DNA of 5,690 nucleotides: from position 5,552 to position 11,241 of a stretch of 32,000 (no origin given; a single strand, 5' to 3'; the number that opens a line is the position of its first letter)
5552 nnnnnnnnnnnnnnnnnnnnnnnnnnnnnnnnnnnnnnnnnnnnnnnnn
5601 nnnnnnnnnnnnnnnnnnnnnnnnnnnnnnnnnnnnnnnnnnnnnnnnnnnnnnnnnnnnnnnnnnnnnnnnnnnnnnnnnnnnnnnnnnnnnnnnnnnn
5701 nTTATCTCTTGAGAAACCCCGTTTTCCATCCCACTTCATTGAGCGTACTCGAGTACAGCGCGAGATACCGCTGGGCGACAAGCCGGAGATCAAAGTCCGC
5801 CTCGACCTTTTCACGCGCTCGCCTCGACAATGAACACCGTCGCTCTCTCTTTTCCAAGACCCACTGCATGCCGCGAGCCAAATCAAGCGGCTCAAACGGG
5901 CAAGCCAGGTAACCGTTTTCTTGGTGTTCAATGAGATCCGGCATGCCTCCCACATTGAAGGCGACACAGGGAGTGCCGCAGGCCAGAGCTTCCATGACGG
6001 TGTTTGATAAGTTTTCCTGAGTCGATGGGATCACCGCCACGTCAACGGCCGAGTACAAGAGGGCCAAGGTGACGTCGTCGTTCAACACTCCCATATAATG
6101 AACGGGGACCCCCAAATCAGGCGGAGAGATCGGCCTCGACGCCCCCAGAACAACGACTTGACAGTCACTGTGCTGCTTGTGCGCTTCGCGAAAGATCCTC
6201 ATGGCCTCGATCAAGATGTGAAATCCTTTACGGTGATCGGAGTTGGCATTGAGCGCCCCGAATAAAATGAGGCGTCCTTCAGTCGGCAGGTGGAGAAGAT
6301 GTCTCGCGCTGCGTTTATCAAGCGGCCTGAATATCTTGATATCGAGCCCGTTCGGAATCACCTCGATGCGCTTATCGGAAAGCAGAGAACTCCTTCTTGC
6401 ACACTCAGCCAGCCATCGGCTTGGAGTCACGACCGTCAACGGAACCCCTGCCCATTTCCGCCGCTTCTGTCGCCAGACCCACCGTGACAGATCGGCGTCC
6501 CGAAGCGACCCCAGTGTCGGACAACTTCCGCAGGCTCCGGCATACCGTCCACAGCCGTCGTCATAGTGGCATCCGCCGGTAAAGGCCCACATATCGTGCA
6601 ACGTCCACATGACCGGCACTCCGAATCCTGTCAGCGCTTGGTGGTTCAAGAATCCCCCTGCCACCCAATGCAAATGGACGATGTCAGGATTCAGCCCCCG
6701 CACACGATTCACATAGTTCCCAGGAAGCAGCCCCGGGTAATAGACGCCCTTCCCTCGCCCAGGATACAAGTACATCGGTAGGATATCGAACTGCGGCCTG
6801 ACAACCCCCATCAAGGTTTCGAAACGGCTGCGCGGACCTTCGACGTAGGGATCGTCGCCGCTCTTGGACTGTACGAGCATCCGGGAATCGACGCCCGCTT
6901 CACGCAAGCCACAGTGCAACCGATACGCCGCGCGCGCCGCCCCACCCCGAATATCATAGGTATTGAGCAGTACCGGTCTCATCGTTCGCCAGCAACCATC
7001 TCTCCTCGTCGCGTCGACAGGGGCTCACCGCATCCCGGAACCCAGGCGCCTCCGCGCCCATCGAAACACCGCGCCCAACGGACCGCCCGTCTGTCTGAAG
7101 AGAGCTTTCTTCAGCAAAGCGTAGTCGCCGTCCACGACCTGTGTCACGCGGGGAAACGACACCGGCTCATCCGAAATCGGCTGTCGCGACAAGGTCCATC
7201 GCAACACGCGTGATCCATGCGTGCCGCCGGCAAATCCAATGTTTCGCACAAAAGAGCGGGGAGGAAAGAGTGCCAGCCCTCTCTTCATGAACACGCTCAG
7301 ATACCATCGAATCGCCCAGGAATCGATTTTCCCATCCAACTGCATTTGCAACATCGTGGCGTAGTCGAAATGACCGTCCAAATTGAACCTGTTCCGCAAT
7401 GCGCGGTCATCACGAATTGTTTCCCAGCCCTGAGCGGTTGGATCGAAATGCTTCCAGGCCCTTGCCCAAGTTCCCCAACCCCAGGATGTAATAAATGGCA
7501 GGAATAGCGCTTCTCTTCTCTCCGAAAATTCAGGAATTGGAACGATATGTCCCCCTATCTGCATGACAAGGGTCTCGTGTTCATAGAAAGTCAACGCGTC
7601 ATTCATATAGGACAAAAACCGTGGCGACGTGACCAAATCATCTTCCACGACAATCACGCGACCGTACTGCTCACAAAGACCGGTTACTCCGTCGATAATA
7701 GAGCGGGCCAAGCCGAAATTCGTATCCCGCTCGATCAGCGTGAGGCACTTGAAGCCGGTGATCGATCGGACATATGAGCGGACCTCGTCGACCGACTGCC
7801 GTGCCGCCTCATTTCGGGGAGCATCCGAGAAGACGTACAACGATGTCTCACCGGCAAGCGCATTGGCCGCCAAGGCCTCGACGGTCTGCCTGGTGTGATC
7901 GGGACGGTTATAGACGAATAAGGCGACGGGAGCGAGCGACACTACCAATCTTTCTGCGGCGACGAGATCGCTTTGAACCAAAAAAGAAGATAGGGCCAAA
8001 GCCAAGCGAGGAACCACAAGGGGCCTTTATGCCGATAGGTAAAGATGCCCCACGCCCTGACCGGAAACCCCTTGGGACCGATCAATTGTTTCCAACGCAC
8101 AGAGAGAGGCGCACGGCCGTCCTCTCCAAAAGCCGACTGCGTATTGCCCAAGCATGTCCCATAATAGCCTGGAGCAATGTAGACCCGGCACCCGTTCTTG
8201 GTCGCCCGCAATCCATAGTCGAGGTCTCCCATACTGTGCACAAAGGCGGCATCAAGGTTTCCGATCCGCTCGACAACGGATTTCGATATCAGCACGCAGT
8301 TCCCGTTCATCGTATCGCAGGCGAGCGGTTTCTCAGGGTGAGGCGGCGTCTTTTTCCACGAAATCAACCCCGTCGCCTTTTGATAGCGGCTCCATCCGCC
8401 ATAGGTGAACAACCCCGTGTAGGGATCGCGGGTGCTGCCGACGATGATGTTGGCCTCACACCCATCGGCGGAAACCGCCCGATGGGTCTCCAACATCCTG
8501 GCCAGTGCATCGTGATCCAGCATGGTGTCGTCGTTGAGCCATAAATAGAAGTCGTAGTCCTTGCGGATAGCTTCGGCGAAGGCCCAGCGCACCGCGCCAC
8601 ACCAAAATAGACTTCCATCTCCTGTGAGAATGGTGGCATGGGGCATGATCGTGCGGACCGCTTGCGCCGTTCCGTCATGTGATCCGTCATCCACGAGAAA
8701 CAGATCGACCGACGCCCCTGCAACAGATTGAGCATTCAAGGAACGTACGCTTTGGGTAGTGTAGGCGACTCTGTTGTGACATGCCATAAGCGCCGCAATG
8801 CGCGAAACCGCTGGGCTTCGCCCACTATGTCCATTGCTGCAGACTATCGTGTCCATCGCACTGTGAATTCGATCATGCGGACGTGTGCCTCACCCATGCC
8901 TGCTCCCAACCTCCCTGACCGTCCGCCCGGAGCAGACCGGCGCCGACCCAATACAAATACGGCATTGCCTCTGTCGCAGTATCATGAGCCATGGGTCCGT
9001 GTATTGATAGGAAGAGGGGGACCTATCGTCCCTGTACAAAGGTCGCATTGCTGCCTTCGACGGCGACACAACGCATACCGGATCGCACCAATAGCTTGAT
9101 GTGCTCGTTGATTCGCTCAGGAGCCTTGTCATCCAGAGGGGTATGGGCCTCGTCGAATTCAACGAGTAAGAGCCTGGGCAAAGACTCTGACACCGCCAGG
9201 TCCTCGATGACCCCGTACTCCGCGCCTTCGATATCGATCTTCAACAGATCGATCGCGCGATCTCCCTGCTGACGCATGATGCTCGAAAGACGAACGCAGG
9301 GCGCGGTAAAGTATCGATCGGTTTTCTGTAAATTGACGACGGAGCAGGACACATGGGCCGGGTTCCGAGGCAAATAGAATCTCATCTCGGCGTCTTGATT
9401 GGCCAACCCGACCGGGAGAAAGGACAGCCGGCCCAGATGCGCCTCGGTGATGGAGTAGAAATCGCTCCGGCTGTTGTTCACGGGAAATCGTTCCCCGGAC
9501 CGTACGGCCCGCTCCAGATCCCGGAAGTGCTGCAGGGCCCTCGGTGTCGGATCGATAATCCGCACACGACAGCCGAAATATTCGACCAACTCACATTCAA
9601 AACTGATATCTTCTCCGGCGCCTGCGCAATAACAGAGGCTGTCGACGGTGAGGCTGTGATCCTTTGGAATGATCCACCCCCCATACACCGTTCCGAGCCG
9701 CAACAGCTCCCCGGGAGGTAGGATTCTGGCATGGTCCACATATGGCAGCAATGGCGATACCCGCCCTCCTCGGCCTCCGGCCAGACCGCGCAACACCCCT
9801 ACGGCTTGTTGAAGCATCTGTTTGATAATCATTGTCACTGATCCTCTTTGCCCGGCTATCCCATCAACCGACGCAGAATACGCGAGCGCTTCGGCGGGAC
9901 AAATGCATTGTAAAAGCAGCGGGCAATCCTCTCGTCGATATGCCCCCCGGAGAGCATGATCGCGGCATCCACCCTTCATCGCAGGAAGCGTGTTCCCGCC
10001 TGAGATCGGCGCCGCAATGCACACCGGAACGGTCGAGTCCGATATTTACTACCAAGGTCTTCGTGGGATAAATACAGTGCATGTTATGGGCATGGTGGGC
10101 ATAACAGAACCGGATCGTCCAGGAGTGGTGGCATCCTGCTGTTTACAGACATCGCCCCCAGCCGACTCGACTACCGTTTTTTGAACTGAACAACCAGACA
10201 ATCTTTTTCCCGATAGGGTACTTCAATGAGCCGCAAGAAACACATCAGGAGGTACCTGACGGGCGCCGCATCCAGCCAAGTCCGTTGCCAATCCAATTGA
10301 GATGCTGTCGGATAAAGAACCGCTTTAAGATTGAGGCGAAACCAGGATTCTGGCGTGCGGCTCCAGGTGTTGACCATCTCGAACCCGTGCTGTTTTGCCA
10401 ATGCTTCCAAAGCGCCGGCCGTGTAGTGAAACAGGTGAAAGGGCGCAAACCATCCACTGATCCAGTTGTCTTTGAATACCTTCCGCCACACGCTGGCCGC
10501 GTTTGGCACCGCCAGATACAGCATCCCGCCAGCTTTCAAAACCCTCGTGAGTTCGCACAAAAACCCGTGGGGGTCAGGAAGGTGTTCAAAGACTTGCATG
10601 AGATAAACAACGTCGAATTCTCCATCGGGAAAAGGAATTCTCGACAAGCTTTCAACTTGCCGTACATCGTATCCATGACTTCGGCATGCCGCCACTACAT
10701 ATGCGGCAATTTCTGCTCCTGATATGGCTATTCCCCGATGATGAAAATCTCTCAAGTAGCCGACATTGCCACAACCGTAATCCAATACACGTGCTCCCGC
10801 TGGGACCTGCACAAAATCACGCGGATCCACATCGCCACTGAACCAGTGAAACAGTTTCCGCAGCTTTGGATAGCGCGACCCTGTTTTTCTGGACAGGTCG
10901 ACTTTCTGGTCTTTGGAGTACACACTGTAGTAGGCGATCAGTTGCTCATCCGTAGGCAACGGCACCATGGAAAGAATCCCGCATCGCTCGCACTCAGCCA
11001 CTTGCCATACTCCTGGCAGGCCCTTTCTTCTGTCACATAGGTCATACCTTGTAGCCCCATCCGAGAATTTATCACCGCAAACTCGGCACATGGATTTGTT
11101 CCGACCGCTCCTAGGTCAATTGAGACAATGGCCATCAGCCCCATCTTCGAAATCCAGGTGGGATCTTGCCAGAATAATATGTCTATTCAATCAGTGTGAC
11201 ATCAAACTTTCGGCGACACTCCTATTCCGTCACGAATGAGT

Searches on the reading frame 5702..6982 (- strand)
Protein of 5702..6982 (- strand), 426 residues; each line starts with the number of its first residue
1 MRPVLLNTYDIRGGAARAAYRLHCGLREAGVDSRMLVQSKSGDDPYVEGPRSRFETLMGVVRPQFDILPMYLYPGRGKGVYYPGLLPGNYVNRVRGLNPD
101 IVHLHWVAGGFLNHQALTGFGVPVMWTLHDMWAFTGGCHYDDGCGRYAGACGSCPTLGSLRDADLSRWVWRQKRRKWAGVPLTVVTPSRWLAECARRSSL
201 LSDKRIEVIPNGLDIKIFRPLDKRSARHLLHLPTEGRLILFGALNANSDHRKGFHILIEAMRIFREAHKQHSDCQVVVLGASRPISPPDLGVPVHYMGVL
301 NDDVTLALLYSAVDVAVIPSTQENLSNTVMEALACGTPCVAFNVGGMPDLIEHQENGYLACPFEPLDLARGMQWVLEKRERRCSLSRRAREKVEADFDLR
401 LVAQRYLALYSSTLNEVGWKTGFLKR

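Call 16: search_protein_families(library=pfam, proteins=[window:5702-6982:-], max_evalue=0.001)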
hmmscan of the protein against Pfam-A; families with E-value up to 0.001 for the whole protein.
window:5702-6982:- (426 aa): 6 families
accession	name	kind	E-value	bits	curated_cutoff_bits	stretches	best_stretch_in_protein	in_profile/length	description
PF00534.26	Glycos_transf_1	-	8.4e-25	87.7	26.4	1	249-391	25-171/172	Glycosyl transferases group 1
PF13692.12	Glyco_trans_1_4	-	8.7e-25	88.1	27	1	238-377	4-141/142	Glycosyl transferases group 1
PF13439.12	Glyco_transf_4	-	4e-18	66.5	28.5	1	13-215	2-168/170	Glycosyltransferase Family 4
PF13579.12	Glyco_trans_4_4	-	9.6e-14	52.5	29.7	1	13-212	1-158/158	Glycosyl transferase 4-like domain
PF13524.12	Glyco_trans_1_2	-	9.3e-08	32.6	25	1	264-407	6-143/144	Glycosyl transferase-like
PF20706.3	GT4-conflict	-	4.5e-06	26.3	26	1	234-354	196-323/385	Family 4 Glycosyltransferase in conflict systems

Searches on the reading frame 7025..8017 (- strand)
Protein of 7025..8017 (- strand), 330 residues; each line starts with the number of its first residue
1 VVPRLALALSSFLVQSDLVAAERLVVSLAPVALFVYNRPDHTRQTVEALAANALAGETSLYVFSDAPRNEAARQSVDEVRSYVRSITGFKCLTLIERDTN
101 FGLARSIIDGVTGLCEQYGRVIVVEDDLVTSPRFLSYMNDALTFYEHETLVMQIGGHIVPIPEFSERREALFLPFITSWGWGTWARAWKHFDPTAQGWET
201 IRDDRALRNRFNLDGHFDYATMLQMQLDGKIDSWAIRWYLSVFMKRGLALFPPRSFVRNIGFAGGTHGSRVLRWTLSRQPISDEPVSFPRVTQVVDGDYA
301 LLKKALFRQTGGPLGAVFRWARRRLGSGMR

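Call 16: search_protein_families(library=pfam, proteins=[window:7025-8017:-], max_evalue=0.001)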
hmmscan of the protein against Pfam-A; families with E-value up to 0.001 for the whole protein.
window:7025-8017:- (330 aa): 0 families

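Call 18: search_protein_families(library=pfam, proteins=[window:7025-8017:-], max_evalue=0.01)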
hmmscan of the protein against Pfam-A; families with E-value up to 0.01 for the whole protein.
window:7025-8017:- (330 aa): 2 families
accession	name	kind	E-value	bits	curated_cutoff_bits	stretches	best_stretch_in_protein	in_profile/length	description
PF00535.33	Glycos_transf_2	-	0.0021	18.5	23.3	1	34-170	5-131/168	Glycosyl transferase family 2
PF03071.21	GNT-I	-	0.0053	16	25.4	1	116-153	190-227/434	GNT-I family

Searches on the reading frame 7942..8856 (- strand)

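Call 16: search_protein_families(library=pfam, proteins=[window:7942-8856:-], max_evalue=0.001)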
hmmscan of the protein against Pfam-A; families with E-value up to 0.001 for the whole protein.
window:7942-8856:- (304 aa): 2 families
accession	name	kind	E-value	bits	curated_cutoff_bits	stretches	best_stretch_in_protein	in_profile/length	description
PF00535.33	Glycos_transf_2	-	6.2e-11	43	23.3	1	23-133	3-111/168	Glycosyl transferase family 2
PF13641.12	Glyco_tranf_2_3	-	3e-06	27.9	27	1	181-232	157-208/230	Glycosyltransferase like family 2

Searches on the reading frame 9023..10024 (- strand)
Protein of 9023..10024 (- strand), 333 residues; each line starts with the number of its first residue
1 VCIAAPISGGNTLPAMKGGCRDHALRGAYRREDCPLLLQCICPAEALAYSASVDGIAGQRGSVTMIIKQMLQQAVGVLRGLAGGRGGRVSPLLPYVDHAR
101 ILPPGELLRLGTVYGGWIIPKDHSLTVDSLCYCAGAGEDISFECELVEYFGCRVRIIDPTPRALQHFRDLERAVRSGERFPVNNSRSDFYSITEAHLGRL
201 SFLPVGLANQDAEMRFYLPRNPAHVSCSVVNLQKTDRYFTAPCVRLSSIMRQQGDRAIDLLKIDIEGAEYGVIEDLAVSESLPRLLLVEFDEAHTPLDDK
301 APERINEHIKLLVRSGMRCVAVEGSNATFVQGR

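Call 16: search_protein_families(library=pfam, proteins=[window:9023-10024:-], max_evalue=0.001)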
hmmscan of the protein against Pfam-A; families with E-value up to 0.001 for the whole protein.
window:9023-10024:- (333 aa): 1 family
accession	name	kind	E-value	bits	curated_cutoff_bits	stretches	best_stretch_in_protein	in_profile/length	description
PF05050.19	Methyltransf_21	-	1.4e-12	48.5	22.7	1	181-299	50-156/173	Methyltransferase FkbM domain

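Call 71: search_protein_families(library=ncbifam, proteins=[window:9023-10024:-], max_evalue=0.00001)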
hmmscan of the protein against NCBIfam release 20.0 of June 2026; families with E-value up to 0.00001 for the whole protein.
window:9023-10024:- (333 aa): 1 family
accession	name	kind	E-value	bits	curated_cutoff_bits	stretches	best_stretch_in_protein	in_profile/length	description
TIGR01444.1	fkbM_fam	subfamily_domain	1.5e-09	38.5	37.7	1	200-278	50-129/143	FkbM family methyltransferase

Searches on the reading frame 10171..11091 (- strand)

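Call 16: search_protein_families(library=pfam, proteins=[window:10171-11091:-], max_evalue=0.001)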
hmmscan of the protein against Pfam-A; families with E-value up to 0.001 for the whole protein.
window:10171-11091:- (306 aa): 6 families
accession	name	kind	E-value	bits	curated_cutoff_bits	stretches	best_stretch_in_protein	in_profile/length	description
PF13489.12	Methyltransf_23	-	9.3e-21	74.7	27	1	97-240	21-162/164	Methyltransferase domain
PF08241.18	Methyltransf_11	-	6.5e-20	72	21.2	1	103-192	1-94/95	Methyltransferase domain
PF13649.12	Methyltransf_25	-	7e-12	46.3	27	1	102-189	1-97/97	Methyltransferase domain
PF07021.18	MetW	-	1.3e-10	41.7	21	1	96-197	11-111/193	Methionine biosynthesis protein MetW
PF13847.12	Methyltransf_31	-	1e-08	35.4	27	1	99-198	4-115/145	Methyltransferase domain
PF08242.18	Methyltransf_12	-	1.7e-08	35.5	30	1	103-191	1-98/98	Methyltransferase domain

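Call 71: search_protein_families(library=ncbifam, proteins=[window:10171-11091:-], max_evalue=0.00001)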
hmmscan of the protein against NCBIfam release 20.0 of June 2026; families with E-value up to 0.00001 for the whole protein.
window:10171-11091:- (306 aa): 8 families
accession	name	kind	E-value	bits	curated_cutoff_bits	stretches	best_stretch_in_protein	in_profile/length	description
NF045667.1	MTase_DVU1556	equivalog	3.5e-13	49.5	155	1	93-194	17-120/213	DVU_1556 family methyltransferase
TIGR02081.1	metW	equivalog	5.5e-11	42.4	189.5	1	96-187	11-104/194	methionine biosynthesis protein MetW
TIGR01983.1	UbiG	equivalog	2.2e-08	33.7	102.95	1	98-197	49-155/228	bifunctional 2-polyprenyl-6-hydroxyphenol methylase/3-demethylubiquinol 3-O-methyltransferase UbiG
NF001241.0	PRK00216.1-2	equivalog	1.3e-07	31.5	327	1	91-206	44-162/231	demethylmenaquinone methyltransferase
NF041537.1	ArsM_AhpD_UU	exception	5.2e-07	28.8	510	1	85-207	63-194/345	arsenite methyltransferase/AhpD domain selenoprotein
NF041536.1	ArsM_DUF2284_UU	exception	2e-06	26.5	575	1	85-216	63-202/459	arsenite methyltransferase/DUF2284 domain selenoprotein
NF047649.1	MTase_UXPK_star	exception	2.4e-06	26.8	460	1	80-194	59-182/283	methyltransferase/UXPK-star double selenoprotein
TIGR04345.1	ovoA_Cterm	equivalog_domain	9.8e-06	25.3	170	0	158-241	134-214/242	putative 4-mercaptohistidine N1-methyltransferase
